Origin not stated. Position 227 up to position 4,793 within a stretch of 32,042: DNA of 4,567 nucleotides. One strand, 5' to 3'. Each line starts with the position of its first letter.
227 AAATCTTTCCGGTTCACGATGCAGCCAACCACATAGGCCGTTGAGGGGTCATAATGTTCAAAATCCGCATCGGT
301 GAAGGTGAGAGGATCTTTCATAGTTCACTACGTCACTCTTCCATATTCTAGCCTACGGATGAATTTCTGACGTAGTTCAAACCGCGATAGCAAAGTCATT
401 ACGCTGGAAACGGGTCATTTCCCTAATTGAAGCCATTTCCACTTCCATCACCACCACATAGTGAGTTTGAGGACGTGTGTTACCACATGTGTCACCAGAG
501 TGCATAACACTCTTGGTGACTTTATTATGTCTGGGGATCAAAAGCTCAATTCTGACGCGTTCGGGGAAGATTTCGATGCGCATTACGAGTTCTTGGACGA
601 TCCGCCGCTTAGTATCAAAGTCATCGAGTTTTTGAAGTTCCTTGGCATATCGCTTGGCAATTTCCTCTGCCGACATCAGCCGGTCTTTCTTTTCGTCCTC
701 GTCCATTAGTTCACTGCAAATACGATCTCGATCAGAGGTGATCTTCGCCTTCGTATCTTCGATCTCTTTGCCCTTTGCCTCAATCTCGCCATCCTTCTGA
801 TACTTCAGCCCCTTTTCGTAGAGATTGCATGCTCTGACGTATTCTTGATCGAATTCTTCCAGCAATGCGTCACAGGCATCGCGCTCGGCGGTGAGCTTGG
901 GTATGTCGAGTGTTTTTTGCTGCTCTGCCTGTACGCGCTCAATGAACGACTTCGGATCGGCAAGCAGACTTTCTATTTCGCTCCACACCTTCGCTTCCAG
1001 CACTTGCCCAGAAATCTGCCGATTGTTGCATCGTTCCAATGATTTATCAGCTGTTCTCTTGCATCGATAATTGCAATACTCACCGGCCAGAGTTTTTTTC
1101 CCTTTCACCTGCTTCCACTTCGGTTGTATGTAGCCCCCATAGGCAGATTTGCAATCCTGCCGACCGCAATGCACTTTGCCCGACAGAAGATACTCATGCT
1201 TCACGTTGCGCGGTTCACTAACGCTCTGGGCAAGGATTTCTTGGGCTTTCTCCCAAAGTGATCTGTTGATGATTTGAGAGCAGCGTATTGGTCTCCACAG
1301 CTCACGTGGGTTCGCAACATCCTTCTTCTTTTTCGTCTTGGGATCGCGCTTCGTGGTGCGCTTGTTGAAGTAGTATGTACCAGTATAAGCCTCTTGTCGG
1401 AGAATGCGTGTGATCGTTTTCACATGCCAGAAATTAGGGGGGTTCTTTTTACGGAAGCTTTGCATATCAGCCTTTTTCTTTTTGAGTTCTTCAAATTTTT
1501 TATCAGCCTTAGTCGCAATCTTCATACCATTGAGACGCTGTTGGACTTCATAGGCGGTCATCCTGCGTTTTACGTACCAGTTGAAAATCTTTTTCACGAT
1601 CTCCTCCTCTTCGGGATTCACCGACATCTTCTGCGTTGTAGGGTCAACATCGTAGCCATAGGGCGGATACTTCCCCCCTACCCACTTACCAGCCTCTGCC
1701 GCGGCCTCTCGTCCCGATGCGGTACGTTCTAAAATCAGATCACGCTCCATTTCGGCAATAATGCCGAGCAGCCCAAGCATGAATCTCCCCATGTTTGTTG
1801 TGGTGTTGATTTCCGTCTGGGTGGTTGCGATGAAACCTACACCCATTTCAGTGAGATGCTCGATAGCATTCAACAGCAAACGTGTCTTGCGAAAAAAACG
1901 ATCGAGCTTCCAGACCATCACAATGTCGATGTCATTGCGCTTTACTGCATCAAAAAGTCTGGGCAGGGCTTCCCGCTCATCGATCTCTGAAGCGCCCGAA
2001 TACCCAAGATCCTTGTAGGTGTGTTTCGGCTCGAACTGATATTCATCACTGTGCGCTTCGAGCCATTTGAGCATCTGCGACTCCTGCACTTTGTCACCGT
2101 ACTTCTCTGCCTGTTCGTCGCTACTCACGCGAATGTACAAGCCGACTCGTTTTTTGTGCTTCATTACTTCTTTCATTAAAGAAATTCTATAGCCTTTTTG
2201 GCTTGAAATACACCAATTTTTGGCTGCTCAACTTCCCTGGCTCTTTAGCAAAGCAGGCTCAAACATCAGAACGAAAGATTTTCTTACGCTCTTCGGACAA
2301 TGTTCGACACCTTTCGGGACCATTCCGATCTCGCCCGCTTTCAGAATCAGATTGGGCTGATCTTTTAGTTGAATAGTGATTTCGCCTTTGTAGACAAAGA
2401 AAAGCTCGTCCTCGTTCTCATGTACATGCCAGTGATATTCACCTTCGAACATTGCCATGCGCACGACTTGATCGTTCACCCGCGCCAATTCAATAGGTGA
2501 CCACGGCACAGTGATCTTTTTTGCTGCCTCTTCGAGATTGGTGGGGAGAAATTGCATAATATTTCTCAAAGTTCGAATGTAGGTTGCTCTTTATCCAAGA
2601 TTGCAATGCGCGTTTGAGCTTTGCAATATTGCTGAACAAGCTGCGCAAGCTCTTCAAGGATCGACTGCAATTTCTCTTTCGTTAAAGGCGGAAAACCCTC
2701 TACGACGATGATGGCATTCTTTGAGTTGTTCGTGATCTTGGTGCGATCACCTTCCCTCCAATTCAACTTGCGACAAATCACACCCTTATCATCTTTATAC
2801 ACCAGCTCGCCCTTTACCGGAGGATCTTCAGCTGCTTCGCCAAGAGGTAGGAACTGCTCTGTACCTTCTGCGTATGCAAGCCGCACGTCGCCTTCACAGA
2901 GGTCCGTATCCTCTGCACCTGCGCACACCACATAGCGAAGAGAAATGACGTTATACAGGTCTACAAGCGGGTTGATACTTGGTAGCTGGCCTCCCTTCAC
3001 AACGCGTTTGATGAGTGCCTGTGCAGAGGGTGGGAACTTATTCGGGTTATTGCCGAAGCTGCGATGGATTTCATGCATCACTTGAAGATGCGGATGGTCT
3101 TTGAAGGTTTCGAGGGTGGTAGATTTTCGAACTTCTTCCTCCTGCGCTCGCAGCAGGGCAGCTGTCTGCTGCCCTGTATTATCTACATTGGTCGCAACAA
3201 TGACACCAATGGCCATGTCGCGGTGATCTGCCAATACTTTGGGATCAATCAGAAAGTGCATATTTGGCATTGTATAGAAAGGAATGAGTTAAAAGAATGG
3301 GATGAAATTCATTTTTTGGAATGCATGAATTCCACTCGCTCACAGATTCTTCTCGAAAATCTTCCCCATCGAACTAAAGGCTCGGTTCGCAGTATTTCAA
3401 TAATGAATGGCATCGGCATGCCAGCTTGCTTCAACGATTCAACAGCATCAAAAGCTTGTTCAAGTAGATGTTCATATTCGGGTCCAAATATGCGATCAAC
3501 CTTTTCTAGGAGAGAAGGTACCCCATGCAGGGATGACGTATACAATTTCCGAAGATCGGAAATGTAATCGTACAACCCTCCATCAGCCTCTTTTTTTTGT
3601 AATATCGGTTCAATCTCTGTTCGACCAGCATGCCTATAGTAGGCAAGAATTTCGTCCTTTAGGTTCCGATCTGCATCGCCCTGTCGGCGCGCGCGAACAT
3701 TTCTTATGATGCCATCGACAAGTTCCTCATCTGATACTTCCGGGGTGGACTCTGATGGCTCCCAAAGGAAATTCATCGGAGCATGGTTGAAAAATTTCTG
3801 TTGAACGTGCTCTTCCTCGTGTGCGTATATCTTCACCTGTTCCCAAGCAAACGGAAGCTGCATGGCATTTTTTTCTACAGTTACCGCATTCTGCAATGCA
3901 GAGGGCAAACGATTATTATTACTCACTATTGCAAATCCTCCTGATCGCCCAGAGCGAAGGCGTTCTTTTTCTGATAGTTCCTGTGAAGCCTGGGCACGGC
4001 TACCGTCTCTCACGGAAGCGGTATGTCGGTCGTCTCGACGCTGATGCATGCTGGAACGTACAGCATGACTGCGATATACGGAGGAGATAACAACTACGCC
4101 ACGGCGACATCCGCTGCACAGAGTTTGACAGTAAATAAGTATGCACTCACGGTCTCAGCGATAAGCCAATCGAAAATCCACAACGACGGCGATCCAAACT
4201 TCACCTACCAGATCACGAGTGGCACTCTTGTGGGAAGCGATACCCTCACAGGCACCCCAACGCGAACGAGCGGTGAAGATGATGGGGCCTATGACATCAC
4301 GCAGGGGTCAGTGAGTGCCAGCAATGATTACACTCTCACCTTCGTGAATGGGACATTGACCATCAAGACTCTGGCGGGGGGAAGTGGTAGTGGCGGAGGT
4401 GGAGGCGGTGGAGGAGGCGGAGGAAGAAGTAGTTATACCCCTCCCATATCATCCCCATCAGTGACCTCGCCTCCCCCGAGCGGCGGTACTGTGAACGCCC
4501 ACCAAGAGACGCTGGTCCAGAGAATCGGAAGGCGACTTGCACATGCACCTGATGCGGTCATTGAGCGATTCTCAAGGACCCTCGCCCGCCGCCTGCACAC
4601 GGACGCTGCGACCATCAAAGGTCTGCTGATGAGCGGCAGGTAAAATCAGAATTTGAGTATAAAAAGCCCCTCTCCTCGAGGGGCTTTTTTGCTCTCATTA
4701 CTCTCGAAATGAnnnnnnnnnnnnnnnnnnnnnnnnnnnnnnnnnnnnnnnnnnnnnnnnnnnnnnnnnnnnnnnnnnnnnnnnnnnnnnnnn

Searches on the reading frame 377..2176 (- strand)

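Call 5: search_protein_families(library=pfam, proteins=[window:377-2176:-], max_evalue=0.01)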
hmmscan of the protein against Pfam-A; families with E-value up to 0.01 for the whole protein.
window:377-2176:- (599 aa): 3 families
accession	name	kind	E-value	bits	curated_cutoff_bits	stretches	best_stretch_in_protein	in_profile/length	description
PF00239.26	Resolvase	-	5.8e-34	117.7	23.3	1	13-165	3-145/145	Resolvase, N terminal domain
PF07508.19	Recombinase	-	5.3e-18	65.6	21.1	1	188-317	1-101/102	Recombinase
PF13408.12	Zn_ribbon_recom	-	9.2e-07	29.6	25.3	1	330-401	1-57/58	Recombinase zinc beta ribbon domain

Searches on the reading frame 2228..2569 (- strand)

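Call 5: search_protein_families(library=pfam, proteins=[window:2228-2569:-], max_evalue=0.01)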
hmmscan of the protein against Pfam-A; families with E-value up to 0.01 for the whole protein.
window:2228-2569:- (113 aa): 5 families
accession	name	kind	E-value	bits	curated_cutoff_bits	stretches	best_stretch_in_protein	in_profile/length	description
PF07883.17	Cupin_2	-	4.1e-10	39.7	27.2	1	44-94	10-58/70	Cupin domain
PF06052.18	3-HAO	-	1e-05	25.7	25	1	46-104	47-107/151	3-hydroxyanthranilic acid dioxygenase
PF05899.18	Cupin_3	-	7.3e-05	22.8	23.5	1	43-89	17-61/74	EutQ-like cupin domain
PF00190.28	Cupin_1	-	0.0011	19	22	1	46-99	47-106/151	Cupin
PF12852.13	Cupin_6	-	0.006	16.8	26.7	1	38-91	17-73/183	Cupin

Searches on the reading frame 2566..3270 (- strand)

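Call 5: search_protein_families(library=pfam, proteins=[window:2566-3270:-], max_evalue=0.01)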
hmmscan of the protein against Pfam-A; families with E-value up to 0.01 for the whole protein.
window:2566-3270:- (234 aa): 1 family
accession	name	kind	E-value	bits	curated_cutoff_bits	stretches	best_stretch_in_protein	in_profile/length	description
PF03483.22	B3_4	-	1.2e-28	100.3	29.3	1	71-216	8-173/174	B3/4 domain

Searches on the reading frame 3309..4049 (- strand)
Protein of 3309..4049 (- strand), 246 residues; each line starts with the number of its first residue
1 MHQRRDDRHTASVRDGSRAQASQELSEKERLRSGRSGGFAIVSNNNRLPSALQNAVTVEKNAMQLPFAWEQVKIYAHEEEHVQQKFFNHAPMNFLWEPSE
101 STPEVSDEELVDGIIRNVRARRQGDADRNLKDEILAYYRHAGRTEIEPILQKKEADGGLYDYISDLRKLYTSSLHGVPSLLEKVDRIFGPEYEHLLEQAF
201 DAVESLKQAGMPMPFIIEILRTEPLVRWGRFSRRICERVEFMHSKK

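Call 5: search_protein_families(library=pfam, proteins=[window:3309-4049:-], max_evalue=0.01)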
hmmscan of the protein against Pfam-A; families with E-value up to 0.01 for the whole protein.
window:3309-4049:- (246 aa): 0 families

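Call 8: search_protein_families(library=ncbifam, proteins=[window:3309-4049:-], max_evalue=0.01)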
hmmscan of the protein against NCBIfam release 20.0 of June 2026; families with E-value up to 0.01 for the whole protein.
window:3309-4049:- (246 aa): 0 families

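Call 61: search_protein_families(library=pfam, proteins=[window:3309-4049:-], max_evalue=1)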
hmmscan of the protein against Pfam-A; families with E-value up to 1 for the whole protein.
window:3309-4049:- (246 aa): 1 family
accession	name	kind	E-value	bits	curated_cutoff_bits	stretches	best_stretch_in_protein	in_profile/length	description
PF22087.1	CT0912-like_C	-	0.12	12.5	27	0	53-90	99-135/154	CT0912-like, C-terminal domain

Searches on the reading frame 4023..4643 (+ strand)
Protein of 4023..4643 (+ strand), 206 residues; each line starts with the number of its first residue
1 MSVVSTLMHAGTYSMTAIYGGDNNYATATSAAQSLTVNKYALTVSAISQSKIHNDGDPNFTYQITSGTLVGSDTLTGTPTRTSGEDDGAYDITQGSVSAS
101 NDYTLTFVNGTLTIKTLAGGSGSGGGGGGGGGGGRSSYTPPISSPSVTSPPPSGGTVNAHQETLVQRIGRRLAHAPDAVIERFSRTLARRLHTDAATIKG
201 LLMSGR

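Call 5: search_protein_families(library=pfam, proteins=[window:4023-4643:+], max_evalue=0.01)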
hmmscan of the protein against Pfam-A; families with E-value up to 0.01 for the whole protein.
window:4023-4643:+ (206 aa): 2 families
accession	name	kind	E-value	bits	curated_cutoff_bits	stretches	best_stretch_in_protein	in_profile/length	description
PF18676.6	MBG_2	-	3.2e-16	60.1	25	1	42-113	1-72/72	MBG domain (YGX type)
PF16640.11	Big_3_5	-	1.2e-06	29.4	35.5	1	5-38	56-88/88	Bacterial Ig-like domain (group 3)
